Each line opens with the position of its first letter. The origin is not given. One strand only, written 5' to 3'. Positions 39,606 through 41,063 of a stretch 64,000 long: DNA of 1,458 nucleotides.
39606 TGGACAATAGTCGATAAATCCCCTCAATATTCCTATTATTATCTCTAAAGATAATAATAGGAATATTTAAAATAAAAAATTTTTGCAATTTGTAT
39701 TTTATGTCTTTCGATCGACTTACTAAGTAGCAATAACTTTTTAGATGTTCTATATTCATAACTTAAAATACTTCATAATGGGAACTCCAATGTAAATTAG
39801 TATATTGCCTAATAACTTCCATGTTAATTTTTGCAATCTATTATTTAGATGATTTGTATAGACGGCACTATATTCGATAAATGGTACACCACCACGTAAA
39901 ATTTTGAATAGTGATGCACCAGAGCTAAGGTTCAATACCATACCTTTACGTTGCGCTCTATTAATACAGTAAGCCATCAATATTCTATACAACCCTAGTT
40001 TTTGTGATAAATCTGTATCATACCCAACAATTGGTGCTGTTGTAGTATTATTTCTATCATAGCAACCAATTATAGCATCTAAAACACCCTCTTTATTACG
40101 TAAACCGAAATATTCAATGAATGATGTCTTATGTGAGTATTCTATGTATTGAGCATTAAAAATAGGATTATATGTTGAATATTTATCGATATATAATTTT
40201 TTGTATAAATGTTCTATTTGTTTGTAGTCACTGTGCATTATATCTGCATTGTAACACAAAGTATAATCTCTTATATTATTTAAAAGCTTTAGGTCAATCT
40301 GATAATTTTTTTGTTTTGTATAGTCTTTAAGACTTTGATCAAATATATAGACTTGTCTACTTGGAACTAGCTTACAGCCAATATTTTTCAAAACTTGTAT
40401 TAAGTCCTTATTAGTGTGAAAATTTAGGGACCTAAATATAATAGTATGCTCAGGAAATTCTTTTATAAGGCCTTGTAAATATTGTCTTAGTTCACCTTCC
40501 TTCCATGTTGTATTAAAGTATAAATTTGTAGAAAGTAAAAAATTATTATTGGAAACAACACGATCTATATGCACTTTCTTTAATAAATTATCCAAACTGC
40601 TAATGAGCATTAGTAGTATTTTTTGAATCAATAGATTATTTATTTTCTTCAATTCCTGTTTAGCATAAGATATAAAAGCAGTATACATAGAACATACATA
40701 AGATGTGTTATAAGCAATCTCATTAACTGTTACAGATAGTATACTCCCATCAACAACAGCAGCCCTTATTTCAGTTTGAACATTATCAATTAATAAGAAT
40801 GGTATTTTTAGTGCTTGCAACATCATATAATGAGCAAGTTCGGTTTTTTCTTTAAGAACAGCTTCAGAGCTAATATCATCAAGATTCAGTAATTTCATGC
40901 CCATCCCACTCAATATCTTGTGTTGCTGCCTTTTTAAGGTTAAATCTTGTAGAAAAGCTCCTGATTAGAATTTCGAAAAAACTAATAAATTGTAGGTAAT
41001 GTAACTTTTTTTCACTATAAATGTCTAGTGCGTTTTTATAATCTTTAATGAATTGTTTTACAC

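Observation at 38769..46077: Orphan seven-gene enzyme operon (KAS III-like, SDR, MBL-fold, F390-synthetase-like adenylating enzyme, ATP-grasp, GNAT-like?, Rieske oxygenase): possible small-molecule biosynthetic cluster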

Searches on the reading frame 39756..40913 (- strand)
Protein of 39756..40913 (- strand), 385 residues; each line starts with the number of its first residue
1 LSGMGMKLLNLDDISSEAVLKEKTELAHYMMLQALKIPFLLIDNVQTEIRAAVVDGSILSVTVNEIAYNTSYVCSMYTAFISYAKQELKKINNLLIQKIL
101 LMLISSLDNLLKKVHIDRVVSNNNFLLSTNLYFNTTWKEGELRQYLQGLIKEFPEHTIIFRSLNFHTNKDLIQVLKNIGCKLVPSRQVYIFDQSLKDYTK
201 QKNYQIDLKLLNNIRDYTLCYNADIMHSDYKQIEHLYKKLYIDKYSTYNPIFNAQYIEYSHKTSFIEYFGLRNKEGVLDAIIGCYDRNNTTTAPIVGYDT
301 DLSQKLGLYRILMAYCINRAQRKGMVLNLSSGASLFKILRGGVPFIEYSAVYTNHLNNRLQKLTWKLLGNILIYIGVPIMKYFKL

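Call 3: search_protein_families(library=pfam, proteins=[window:39756-40913:-], max_evalue=0.01)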
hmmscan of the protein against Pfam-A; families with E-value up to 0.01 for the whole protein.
window:39756-40913:- (385 aa): 0 families

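Call 4: search_protein_families(library=ncbifam, proteins=[window:39756-40913:-], max_evalue=0.01)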
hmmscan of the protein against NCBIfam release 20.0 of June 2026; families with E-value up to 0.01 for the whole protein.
window:39756-40913:- (385 aa): 0 families

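Call 28: find_homologous_proteins(query=window:39756-40913:-)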
Query window:39756-40913:- (385 aa): 1499 proteins with E <= 0.001 among 4184 candidates; the best 120 are listed.
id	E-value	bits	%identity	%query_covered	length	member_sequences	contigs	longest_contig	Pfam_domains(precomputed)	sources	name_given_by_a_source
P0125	1.2e-246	836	100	99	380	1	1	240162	-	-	-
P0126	8.1e-216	734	86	99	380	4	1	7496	-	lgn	-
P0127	5.3e-189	646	74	99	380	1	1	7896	-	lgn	-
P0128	6.2e-151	521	62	99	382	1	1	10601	-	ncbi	-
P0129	1.0e-137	477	57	98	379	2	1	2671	-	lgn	-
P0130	1.7e-136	473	56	98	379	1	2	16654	-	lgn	-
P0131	1.5e-129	450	54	98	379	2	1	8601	-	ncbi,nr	ncbi:MAG: hypothetical protein H0U49_11825 [Parachlamydiaceae bacterium]|nr:hypothetical protein [Pa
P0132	5.5e-129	449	56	99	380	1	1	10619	-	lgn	-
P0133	4.6e-128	446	51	98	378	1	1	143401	-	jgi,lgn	jgi:hypothetical protein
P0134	1.4e-127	444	54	99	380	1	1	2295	-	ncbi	-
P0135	1.6e-121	424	55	99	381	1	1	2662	-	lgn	-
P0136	8.0e-120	418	53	99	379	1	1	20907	-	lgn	-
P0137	2.3e-119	417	54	99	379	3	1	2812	-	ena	-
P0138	2.3e-117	410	54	99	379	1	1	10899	-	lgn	-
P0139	1.5e-115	404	54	99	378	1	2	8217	-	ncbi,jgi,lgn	jgi:hypothetical protein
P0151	6.9e-94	333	49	90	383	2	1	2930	PF13480.14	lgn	-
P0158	7.5e-91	323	47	89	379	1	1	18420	PF13480.14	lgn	-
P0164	3.8e-89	318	46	90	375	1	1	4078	PF13480.14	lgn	-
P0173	4.2e-86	308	46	91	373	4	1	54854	PF13480.14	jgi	-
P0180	5.8e-84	300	46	89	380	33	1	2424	PF13480.14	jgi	-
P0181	1.7e-83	299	42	92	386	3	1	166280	PF13480.14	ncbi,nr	ncbi:GNAT family N-acetyltransferase [Paenibacillus lutrae]|nr:GNAT family N-acetyltransferase [Paen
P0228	7.6e-78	280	43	89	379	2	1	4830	PF13480.14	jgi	-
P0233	1.4e-77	280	41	90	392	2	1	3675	PF13480.14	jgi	-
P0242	4.2e-77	278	40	99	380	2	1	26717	PF13480.14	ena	-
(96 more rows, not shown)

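Call 31: search_solved_structures(query=A2, max_evalue=10)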
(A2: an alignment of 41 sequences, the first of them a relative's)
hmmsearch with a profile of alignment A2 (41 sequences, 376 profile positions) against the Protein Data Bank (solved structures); distinct sequences matched with E-value up to 10: 5.
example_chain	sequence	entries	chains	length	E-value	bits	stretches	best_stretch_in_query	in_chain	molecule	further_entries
2ddr_A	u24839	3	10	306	0.048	15.5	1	113-140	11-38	Sphingomyelin phosphodiesterase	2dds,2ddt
2uyr_X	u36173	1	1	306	0.055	15.3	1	113-139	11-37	SPHINGOMYELINASE C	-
3k55_A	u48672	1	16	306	0.51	12.1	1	113-169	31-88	Beta-hemolysin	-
3i5v_A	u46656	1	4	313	0.54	12.1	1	113-169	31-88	Beta-hemolysin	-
7y5e_UL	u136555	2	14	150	0.97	11.2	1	284-344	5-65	PS II complex 12 kDa extrinsic protein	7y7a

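Call 32: search_protein_families(library=pfam, alignment_id=A2, max_evalue=0.1)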
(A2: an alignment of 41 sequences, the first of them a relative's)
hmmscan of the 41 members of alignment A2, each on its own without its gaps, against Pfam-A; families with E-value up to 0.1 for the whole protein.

A. member 1, P0125 (380 aa): 0 families

B. families by the number of members that match (of 41 scanned): 7 families
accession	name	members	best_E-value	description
PF13480.13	Acetyltransf_6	10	4.9e-06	Acetyltransferase (GNAT) domain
PF21778.2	DUF6873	4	0.00079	Family of unknown function (DUF6873)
PF06485.17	Tab2-like_N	2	0.04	RNA-binding protein Tab2/Atab2 N terminal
PF22851.2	CATSPERG_Ig-like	1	0.019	CATSPERG Ig-like domain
PF00813.25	FliP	1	0.029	FliP family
PF04008.19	Adenosine_kin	1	0.074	Adenosine specific kinase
PF10220.14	Smg8_Smg9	1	0.081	Smg8_Smg9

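Call 34: predict_structure(alignment_id=A2)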
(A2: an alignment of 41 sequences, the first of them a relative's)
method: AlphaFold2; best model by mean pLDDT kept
length: 380 residues; sequences in the alignment: 41
mean_pLDDT: 95.2   pTM: 0.92
mean pLDDT of the five models: 95.2, 95.0, 94.4, 94.1, 94.0
residues with pLDDT >= 90: 353; 70-90: 24; 50-70: 3; < 50: 0
segments of 3 or more residues with pLDDT < 50: none
pLDDT, mean of each block of 10 residues (from residue 1): 92 76 95 96 94 95 92 95 91 95 95 97 93 96 98 98 98 97 96 97 96 97 98 96 97 97 98 98 96 95 97 98 93 97 98 96 95 88
secondary structure, 60 per line:
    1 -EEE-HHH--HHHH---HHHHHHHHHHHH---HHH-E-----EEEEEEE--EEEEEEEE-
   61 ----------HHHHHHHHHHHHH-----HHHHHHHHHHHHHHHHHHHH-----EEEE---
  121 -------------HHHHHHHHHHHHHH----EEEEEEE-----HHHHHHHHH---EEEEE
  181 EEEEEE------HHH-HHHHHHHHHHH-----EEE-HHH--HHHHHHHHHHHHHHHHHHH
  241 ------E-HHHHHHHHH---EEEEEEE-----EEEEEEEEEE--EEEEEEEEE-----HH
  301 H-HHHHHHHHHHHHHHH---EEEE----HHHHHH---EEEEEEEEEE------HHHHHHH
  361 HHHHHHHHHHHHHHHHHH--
elements in order: E2-4 H11-14 H18-29 E43-49 E52-59 H71-83 H89-108 E114-117 H134-147 E152-158 H164-172 E176-186 H197-207 E213-215 H222-240 H249-257 E261-267 E273-282 E285-293 H303-317 E321-324 H329-334 E338-347 H354-378

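Call 40: fold_search(model_id=the predicted structure, library=pdb)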
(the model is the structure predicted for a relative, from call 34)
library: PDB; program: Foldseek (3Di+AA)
matches with E <= 10: 701; with E <= 0.001: 138
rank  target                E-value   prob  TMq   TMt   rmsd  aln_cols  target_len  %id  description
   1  5vrv_D                2.9e-08  1.00  0.42  0.50   6.3       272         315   11  2.05 Angstrom Resolution Crystal Structure of C-terminal Domain (DUF2156) of Putative Lysylphosphatidylglycerol Synthe (released 2017-05-24)
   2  9j8q_A                4.0e-08  1.00  0.39  0.20   5.6       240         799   15  MprF from Pseudomonas aeruginosa in GDN micelle, C2 symmetry (released 2025-09-03)
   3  9wqx                  4.5e-08  1.00  0.44  0.56   4.3       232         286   14  aminoacyl-tRNA-dependent peptide synthase, Sbb17, complexed with streptothrisamine (released 2026-04-01)
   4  9wqw                  4.5e-08  1.00  0.44  0.56   4.4       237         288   14  aminoacyl-tRNA-dependent peptide synthase, Sbb17 (released 2026-04-01)
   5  2hqy_A                5.9e-08  1.00  0.50  0.60   6.1       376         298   14  Crystal Structure of Conserved Protein of Unknown Function from Bacteroides thetaiotaomicron VPI-5482 (released 2006-09-19)
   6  9wqy                  8.3e-08  1.00  0.44  0.57   4.0       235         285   14  aminoacyl-tRNA-dependent peptide synthase, Sba18, complexed with streptothrisamine (released 2026-04-01)
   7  6snr                  1.1e-07  1.00  0.52  0.50   7.2       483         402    9  Crystal structure of FemX (released 2020-09-09)
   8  9j8s_A                1.2e-07  1.00  0.39  0.20   4.6       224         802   15  MprF from Pseudomonas aeruginosa in nanodisc, C2 symmetry (released 2025-09-03)
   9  4v35                  1.2e-07  1.00  0.42  0.49   4.2       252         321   14  The Structure of A-PGS from Pseudomonas aeruginosa (released 2015-08-19)
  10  3frm_D                1.2e-07  1.00  0.33  0.46   7.5       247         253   12  The crystal structure of a functionally unknown conserved protein from Staphylococcus epidermidis ATCC 12228. (released 2009-01-27)
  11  4v36_B                1.3e-07  1.00  0.41  0.49   6.2       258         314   13  The structure of L-PGS from Bacillus licheniformis (released 2015-08-19)
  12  2hqy_B                1.4e-07  1.00  0.50  0.61   6.1       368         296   14  Crystal Structure of Conserved Protein of Unknown Function from Bacteroides thetaiotaomicron VPI-5482 (released 2006-09-19)
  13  5vrv_B                1.7e-07  1.00  0.42  0.50   6.3       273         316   11  2.05 Angstrom Resolution Crystal Structure of C-terminal Domain (DUF2156) of Putative Lysylphosphatidylglycerol Synthe (released 2017-05-24)
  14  6lv0_A                2.0e-07  1.00  0.43  0.50   5.9       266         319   11  Crystal structure of the soluble domain of the multiple peptide resistance factor (MprF) from Rhizobium tropici (released 2021-02-03)
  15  4v34                  2.0e-07  1.00  0.40  0.46   6.0       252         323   14  The Structure of A-PGS from Pseudomonas aeruginosa (SeMet derivative) (released 2015-08-19)
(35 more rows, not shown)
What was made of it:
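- On Aminoacyl-tRNA-dependent tandem-GNAT transferases (FemX/MprF type): The top Foldseek hits are MprF, Sbb17/Sba18 and FemX, with probability 1.00 and TM 0.4-0.53 (calls 34, 40).
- Checked: 'GNAT-like?' protein: PF13480 in 10 of 41 homologues, and a tandem-GNAT AlphaFold model with pLDDT 95 (calls 32, 34, 40).
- The GNAT's best structural matches include the lipid-aminoacylating MprF domain (call 40).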

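Call 42: find_encoding_contigs(protein=P0128, flank=10000, max_places=2)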
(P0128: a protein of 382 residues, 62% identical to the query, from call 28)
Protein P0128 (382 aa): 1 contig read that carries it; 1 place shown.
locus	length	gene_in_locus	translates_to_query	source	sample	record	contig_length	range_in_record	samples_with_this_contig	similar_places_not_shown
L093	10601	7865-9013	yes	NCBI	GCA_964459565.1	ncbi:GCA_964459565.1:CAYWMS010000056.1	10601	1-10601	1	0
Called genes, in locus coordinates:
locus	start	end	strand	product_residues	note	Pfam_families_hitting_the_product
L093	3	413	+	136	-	?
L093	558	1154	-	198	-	PF00625:Guanylate_kin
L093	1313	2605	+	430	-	PF00443:UCH, PF13423:UCH_1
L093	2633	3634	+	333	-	PF08545:ACP_syn_III, PF08541:ACP_syn_III_C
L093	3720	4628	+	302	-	PF01073:3Beta_HSD, PF01370:Epimerase, PF04321:RmlD_sub_bind, PF16363:GDP_Man_Dehyd, PF07993:NAD_binding_4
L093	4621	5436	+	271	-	PF00753:Lactamase_B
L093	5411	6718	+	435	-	PF00501:AMP-binding (weak)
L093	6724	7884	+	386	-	PF14398:ATPgrasp_YheCD (faint)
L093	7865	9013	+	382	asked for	-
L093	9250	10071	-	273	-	-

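Call 49: search_dna_similar(query=window:39756-40913:-, collection=plasmids, mode=protein, max_rows=15)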
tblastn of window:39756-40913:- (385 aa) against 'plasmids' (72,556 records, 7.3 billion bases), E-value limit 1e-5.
Records with a match: 17; places in all: 17; records where one place covers at least 80% of the query: 17.
Best place of each record, by identity: <60% 17.
By first word of the organism name: Rhizobium 4; Bacillus 3; Shinella 3; Deinococcus 2; Xylella 2; Paenibacillus 1; Roseateles 1; Paraburkholderia 1.
By predicted mobility (MOB-suite, as given by PLSDB): non-mobilizable 10; conjugative 6; mobilizable 1.
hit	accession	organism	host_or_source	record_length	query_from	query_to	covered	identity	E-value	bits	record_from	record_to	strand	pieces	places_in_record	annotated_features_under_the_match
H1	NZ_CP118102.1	Paenibacillus urinalis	Homo sapiens,blood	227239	41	385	90%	40.5%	3e-63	226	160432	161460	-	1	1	GNAT family N-acetyltransferase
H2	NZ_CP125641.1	Rhizobium sp. BT03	Phaseolus vulgaris,Pure culture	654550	5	385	99%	33.7%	7e-51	190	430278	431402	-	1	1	GNAT family N-acetyltransferase | CoF synthetase | Rieske (2Fe-2S) protein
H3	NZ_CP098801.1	Rhizobium anhuiense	Trifolium dubium,Cell culture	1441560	5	385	99%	33.4%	2e-49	186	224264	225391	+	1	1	record has no annotation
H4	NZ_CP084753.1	Roseateles sp. XES5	Xenopus laevis,bacterial culture,swab ...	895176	5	385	99%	33.1%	9e-50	187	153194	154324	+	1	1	hypothetical protein (x2) | Rieske (2Fe-2S) protein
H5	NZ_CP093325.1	Bacillus sp. N5-665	whole organism,peat soil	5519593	42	372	86%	36.9%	1e-48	184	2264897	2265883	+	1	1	none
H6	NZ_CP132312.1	Shinella zoogloeoides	Homo sapiens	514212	41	385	90%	34.6%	8e-50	187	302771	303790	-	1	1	GNAT family N-acetyltransferase | Rieske 2Fe-2S domain-containing protein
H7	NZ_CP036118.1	Bacillus mycoides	cell culture,soil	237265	41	372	86%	35.9%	3e-46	177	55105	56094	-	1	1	hypothetical protein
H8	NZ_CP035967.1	Bacillus mycoides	cell culture,soil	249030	41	372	86%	35.9%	3e-46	177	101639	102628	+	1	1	hypothetical protein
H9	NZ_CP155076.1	Paraburkholderia sp. PREW-6R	single cell,Phlox subulata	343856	42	385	89%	34.6%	9e-56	204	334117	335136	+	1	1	GNAT family N-acetyltransferase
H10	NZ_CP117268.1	Rhizobium rhododendri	Rhododendron sp.,pure bacterial ...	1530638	42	385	89%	30.8%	4e-45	173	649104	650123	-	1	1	record has no annotation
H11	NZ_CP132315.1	Shinella oryzae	Homo sapiens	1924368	42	385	89%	30.7%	3e-43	168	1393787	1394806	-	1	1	none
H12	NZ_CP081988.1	Shinella oryzae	cell culture,rhizosphere soil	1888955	42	385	89%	30.7%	4e-43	167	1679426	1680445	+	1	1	none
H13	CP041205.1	Rhizobium sp. NIBRBAC000502774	Genome assembly,Coal mine soil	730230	42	385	89%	30.3%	6e-40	158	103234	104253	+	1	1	hypothetical protein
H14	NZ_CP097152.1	Deinococcus sp. QL22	-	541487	42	380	88%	30.1%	6e-37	149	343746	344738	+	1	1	hypothetical protein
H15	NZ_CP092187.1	Deinococcus sp. KNUC1210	Setaria viridis,cell ...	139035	40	380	89%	29.7%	7e-35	143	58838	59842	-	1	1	GNAT family N-acetyltransferase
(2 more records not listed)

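Call 50: get_annotated_region(hit=H1, flank=9000)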
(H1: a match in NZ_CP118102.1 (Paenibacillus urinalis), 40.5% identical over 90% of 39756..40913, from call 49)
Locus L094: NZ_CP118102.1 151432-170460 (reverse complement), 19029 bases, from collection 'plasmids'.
description: Paenibacillus urinalis strain 2022CK-00830 plasmid unnamed1, complete sequence
organism: Paenibacillus urinalis (NCBI taxid 521520)
taxonomy: Bacteria; Bacillota; Bacilli; Bacillales; Paenibacillaceae; Paenibacillus; Paenibacillus urinalis
host: -; source: Homo sapiens,blood; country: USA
typing (MOB-suite, as given by PLSDB): non-mobilizable
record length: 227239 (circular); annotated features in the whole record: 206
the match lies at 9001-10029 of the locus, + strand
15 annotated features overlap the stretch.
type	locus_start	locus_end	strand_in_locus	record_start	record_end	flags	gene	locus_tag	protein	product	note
CDS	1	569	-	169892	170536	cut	-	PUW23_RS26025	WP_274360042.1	alpha/beta hydrolase family protein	-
CDS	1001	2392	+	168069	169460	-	-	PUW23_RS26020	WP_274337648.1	amidase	-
CDS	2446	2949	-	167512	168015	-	-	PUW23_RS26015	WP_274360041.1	hypothetical protein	-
CDS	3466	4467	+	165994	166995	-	-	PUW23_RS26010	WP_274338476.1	beta-ketoacyl-ACP synthase III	-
CDS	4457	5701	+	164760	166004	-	-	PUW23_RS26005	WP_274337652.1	ATP-grasp domain-containing protein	-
CDS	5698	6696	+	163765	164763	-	-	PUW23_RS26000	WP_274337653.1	NAD(P)-dependent oxidoreductase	-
CDS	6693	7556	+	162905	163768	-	-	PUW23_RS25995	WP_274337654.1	MBL fold metallo-hydrolase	-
CDS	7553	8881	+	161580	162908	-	-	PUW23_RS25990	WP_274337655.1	F390 synthetase-related protein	-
CDS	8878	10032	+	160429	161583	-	-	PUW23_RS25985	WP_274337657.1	GNAT family N-acetyltransferase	-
CDS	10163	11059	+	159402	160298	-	-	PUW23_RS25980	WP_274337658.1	SDR family oxidoreductase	-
CDS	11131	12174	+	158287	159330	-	-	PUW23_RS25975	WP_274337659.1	NADH:flavin oxidoreductase/NADH oxidase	-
CDS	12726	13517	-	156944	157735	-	-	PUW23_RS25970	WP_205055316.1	GNAT family N-acetyltransferase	-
CDS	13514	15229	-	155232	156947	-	-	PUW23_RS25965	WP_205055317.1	M28 family peptidase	-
CDS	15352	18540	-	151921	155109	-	-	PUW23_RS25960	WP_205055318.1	cytochrome P450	-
CDS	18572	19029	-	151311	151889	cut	-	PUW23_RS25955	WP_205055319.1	TetR/AcrR family transcriptional regulator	GO:0006355 - regulation of DNA-templated transcription [Evidence IEA]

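Call 51: get_annotated_region(hit=H2, flank=9000)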
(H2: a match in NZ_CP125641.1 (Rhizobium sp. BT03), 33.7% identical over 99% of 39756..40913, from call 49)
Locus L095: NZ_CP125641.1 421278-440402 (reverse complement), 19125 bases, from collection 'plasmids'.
description: Rhizobium sp. BT03 plasmid pRspBT03f, complete sequence
organism: Rhizobium sp. BT03 (NCBI taxid 3045156)
taxonomy: Bacteria; Pseudomonadota; Alphaproteobacteria; Hyphomicrobiales; Rhizobiaceae; Rhizobium; Rhizobium sp. BT03
host: -; source: Phaseolus vulgaris,Pure culture; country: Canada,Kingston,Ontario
typing (MOB-suite, as given by PLSDB): non-mobilizable
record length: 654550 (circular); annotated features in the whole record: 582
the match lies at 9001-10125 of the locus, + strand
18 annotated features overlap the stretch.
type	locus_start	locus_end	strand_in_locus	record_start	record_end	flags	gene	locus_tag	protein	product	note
CDS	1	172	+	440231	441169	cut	-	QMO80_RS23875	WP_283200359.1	sugar ABC transporter permease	-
CDS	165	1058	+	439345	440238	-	-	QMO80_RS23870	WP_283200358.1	carbohydrate ABC transporter permease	-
CDS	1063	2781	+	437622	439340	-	-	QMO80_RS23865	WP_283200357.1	GH32 C-terminal domain-containing protein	-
CDS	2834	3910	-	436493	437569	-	-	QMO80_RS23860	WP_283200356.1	saccharopine dehydrogenase NADP-binding domain-containing protein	-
CDS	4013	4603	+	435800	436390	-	-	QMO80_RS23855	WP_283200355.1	TetR/AcrR family transcriptional regulator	-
CDS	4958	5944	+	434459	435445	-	-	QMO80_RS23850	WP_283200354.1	3-oxoacyl-[acyl-carrier-protein] synthase III C-terminal domain-containing protein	-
CDS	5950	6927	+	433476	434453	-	-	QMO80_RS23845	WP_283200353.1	NAD(P)-dependent oxidoreductase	-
CDS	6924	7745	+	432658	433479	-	-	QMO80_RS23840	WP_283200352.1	MBL fold metallo-hydrolase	-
CDS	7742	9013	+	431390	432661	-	-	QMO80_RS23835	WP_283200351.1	CoF synthetase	-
CDS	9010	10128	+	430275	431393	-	-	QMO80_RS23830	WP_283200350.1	GNAT family N-acetyltransferase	-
CDS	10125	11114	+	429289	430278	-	-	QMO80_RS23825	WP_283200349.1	Rieske (2Fe-2S) protein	-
CDS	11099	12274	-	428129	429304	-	-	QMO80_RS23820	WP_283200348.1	ATP-grasp domain-containing protein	-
CDS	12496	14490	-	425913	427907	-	-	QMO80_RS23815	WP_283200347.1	glycosyltransferase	-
CDS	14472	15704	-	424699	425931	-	-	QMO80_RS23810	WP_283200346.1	HlyD family efflux transporter periplasmic adaptor subunit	-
CDS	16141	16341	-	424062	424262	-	-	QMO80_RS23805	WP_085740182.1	hypothetical protein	-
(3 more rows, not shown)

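Call 75: find_encoding_contigs(protein=P0126, flank=10000, max_places=4)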
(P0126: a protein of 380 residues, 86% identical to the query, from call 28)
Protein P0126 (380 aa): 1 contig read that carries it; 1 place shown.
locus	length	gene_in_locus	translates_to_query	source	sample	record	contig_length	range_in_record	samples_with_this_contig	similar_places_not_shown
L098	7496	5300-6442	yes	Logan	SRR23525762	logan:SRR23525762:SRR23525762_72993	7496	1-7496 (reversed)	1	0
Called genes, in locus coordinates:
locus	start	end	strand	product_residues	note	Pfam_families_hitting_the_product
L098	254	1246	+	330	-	PF08545:ACP_syn_III, PF08541:ACP_syn_III_C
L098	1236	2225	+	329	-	PF01073:3Beta_HSD, PF01370:Epimerase, PF02719:Polysacc_synt_2 (weak), PF04321:RmlD_sub_bind, PF05368:NmrA (weak), PF07993:NAD_binding_4, PF13460:NAD_binding_10, PF16363:GDP_Man_Dehyd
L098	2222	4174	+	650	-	PF00753:Lactamase_B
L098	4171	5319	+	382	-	-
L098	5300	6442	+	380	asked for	-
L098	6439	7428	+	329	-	PF00355:Rieske, PF19112:VanA_C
